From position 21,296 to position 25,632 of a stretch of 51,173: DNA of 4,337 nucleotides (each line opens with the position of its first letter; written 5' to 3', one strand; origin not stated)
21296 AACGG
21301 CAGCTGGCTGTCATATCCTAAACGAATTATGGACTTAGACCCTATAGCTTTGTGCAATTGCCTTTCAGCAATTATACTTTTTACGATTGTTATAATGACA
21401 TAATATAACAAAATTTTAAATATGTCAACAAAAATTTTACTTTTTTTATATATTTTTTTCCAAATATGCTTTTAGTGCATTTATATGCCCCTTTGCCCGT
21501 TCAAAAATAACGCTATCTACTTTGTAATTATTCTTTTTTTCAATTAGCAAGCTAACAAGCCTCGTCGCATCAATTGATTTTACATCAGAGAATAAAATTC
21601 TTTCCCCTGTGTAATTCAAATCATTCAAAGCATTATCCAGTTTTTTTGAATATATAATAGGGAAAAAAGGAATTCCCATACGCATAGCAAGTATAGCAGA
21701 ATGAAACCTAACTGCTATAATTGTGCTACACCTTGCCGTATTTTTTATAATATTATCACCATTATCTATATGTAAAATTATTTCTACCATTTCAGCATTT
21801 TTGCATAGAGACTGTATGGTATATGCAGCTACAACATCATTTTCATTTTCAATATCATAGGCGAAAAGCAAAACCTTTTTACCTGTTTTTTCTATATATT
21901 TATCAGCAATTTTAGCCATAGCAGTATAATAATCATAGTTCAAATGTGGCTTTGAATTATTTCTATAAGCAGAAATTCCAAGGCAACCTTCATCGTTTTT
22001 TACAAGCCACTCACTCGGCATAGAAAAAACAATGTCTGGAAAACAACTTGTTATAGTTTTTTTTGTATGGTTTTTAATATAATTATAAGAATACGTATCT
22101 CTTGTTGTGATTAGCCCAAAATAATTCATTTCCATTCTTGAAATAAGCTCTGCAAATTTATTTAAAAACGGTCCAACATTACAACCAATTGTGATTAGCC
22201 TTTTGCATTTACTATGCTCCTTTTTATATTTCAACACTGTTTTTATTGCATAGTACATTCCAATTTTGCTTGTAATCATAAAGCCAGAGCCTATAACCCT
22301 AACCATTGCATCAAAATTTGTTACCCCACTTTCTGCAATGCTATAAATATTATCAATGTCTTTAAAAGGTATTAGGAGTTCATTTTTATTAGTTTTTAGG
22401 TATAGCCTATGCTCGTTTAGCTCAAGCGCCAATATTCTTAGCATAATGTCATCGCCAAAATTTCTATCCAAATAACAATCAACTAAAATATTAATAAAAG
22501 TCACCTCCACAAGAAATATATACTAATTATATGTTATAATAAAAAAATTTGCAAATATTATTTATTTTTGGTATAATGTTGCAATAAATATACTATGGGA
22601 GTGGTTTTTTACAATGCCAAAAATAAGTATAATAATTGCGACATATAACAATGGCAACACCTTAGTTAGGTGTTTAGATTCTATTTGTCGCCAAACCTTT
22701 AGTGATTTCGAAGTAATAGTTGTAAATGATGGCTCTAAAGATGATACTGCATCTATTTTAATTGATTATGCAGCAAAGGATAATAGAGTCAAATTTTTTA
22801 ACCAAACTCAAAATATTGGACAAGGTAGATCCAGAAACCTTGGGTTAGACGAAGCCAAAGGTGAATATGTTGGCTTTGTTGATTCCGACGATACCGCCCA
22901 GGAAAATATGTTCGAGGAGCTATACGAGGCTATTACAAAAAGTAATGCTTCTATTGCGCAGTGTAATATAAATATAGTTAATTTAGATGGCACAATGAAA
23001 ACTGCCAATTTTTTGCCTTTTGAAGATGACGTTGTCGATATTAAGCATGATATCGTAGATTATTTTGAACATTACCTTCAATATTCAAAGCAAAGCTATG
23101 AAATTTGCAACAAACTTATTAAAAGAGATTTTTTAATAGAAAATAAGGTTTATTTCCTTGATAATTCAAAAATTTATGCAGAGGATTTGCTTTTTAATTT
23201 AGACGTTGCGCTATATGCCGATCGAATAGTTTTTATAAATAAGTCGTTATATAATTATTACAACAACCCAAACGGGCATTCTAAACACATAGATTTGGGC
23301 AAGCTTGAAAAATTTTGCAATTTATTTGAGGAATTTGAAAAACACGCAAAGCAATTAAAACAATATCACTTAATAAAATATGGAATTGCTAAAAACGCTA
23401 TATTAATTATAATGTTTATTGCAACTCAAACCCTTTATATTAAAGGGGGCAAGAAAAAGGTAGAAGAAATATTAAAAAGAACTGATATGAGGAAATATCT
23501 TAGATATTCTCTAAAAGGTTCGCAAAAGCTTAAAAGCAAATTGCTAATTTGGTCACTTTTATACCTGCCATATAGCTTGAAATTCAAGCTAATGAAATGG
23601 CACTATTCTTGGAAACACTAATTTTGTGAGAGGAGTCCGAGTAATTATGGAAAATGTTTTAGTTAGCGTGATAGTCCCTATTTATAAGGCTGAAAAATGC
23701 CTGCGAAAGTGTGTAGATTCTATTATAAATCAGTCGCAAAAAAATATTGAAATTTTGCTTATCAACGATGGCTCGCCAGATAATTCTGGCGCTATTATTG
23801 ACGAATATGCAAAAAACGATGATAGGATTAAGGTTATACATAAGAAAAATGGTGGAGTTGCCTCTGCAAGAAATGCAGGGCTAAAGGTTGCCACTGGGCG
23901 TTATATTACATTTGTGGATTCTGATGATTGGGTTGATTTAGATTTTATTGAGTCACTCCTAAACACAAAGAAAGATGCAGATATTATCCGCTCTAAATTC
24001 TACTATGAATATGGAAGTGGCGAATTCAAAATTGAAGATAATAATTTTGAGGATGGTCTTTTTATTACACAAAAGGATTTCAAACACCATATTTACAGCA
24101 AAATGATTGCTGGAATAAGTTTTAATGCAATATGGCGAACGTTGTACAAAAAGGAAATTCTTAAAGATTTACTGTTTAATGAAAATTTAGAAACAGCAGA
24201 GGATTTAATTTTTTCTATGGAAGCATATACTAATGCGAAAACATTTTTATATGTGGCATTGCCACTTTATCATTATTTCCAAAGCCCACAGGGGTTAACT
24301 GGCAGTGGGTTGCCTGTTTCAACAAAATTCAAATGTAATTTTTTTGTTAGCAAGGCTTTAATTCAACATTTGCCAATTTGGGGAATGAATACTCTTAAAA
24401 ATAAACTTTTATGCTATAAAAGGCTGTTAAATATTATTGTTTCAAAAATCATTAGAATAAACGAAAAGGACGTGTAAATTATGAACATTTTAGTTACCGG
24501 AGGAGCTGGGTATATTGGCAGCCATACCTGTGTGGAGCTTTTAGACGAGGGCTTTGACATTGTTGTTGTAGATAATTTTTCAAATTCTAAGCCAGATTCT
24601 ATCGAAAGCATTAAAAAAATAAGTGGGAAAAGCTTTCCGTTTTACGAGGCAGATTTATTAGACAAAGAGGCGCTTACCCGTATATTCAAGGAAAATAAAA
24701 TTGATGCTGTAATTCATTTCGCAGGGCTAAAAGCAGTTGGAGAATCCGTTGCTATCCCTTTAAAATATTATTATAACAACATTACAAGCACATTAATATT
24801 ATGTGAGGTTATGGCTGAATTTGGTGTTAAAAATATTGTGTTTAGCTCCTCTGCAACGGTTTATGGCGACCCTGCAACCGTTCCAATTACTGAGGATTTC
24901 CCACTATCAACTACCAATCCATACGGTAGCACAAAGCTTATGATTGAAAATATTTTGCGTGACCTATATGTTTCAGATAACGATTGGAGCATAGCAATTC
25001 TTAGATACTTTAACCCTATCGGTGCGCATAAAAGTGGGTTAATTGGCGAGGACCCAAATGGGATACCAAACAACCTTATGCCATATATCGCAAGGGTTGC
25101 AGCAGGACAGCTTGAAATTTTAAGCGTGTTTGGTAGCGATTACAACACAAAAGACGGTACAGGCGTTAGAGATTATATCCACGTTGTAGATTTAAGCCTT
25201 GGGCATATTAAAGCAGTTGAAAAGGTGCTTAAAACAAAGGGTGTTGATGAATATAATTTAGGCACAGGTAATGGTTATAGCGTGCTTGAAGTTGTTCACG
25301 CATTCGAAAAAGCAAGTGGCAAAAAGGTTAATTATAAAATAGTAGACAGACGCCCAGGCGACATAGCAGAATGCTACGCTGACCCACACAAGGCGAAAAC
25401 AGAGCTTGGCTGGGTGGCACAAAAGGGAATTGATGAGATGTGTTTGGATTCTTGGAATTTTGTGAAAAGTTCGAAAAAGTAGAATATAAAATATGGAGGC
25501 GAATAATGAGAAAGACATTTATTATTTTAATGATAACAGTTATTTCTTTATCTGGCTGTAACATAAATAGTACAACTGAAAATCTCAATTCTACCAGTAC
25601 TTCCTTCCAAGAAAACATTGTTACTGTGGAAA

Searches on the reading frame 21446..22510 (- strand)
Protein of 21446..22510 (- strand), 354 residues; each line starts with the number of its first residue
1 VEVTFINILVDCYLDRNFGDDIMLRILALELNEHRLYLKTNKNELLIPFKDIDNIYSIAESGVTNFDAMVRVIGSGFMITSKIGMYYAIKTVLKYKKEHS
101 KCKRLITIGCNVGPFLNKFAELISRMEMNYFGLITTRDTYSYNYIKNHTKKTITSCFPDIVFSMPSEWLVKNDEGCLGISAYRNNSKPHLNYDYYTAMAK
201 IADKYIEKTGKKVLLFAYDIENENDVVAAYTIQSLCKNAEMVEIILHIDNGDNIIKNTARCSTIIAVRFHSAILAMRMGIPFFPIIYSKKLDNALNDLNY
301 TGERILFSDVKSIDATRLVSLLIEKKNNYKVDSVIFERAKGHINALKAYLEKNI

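Call 7: search_protein_families(library=pfam, proteins=[window:21446-22510:-])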
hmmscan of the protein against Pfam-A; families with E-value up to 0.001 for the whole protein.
window:21446-22510:- (354 aa): 1 family
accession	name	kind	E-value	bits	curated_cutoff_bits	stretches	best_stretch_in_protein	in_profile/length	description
PF04230.19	PS_pyruv_trans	-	1.7e-23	84.4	25.3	1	17-288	1-279/280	Polysaccharide pyruvyl transferase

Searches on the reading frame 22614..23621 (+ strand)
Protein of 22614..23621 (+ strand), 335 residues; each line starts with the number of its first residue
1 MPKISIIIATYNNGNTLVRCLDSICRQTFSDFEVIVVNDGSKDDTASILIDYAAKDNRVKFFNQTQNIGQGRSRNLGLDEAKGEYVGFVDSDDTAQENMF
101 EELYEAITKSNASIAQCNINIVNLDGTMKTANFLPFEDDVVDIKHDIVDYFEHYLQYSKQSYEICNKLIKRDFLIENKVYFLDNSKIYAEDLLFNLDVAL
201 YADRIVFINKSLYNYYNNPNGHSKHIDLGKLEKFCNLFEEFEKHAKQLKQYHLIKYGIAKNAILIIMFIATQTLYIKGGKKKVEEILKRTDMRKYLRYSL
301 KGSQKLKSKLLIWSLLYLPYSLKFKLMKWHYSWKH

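Call 7: search_protein_families(library=pfam, proteins=[window:22614-23621:+])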
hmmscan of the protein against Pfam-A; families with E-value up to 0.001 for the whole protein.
window:22614-23621:+ (335 aa): 3 families
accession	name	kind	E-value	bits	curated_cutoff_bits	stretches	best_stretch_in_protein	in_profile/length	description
PF00535.33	Glycos_transf_2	-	1.2e-36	126.6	23.3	1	5-130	1-126/168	Glycosyl transferase family 2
PF10111.15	Glyco_tranf_2_2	-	1.1e-13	51.7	27.3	1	5-139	1-139/276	Glycosyltransferase like family 2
PF13641.12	Glyco_tranf_2_3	-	2.1e-12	48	27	1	2-127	1-131/230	Glycosyltransferase like family 2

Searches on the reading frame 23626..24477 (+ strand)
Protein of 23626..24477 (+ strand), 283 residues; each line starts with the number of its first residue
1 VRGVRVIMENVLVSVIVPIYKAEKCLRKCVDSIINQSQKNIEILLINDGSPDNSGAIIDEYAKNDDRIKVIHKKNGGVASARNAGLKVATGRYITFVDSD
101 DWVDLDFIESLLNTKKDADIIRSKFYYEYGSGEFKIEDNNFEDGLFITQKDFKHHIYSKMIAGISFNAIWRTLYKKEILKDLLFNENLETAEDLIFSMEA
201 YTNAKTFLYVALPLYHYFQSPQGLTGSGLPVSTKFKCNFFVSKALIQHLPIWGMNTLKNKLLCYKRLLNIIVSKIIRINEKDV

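Call 7: search_protein_families(library=pfam, proteins=[window:23626-24477:+])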
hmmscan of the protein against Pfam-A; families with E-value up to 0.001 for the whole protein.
window:23626-24477:+ (283 aa): 3 families
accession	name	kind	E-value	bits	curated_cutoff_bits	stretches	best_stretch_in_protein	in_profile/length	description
PF00535.33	Glycos_transf_2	-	2.6e-38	132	23.3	1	14-180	1-165/168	Glycosyl transferase family 2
PF10111.15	Glyco_tranf_2_2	-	1.2e-11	45.1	27.3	1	14-124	1-123/276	Glycosyltransferase like family 2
PF13641.12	Glyco_tranf_2_3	-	9e-11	42.6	27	1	13-200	3-194/230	Glycosyltransferase like family 2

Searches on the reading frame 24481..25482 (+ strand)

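Call 7: search_protein_families(library=pfam, proteins=[window:24481-25482:+])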
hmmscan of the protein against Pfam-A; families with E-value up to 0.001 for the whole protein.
window:24481-25482:+ (333 aa): 11 families
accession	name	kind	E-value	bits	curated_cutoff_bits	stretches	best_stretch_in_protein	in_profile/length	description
PF16363.11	GDP_Man_Dehyd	-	1.2e-61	209.5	27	1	4-321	1-329/332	GDP-mannose 4,6 dehydratase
PF01370.27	Epimerase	-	1.3e-56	192.1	20.9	1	3-261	1-240/240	NAD dependent epimerase/dehydratase family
PF02719.21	Polysacc_synt_2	-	3.9e-15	56.2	20.2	1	3-182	1-174/293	Polysaccharide biosynthesis protein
PF01073.25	3Beta_HSD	-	9.9e-14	51.5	22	1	4-157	1-155/280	3-beta hydroxysteroid dehydrogenase/isomerase family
PF04321.23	RmlD_sub_bind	-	2.6e-12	46.8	27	1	1-161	1-138/287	RmlD substrate binding domain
PF05368.20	NmrA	-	4.4e-09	36.8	27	1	2-124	4-107/298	NmrA-like family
PF00106.31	adh_short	-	1.3e-07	31.7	26.6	1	3-93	3-97/195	short chain dehydrogenase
PF13460.12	NAD_binding_10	-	2.3e-07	31.3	27.2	1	7-171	1-140/184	NAD(P)H-binding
PF08659.16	KR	-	1.1e-05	25.9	22.6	1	3-85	3-93/180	KR domain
PF03721.20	UDPG_MGDP_dh_N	-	0.00015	21.9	27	1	2-60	2-52/187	UDP-glucose/GDP-mannose dehydrogenase family, NAD binding domain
PF07993.18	NAD_binding_4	-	0.00028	20.6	20.1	0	71-188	86-216/258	Male sterility protein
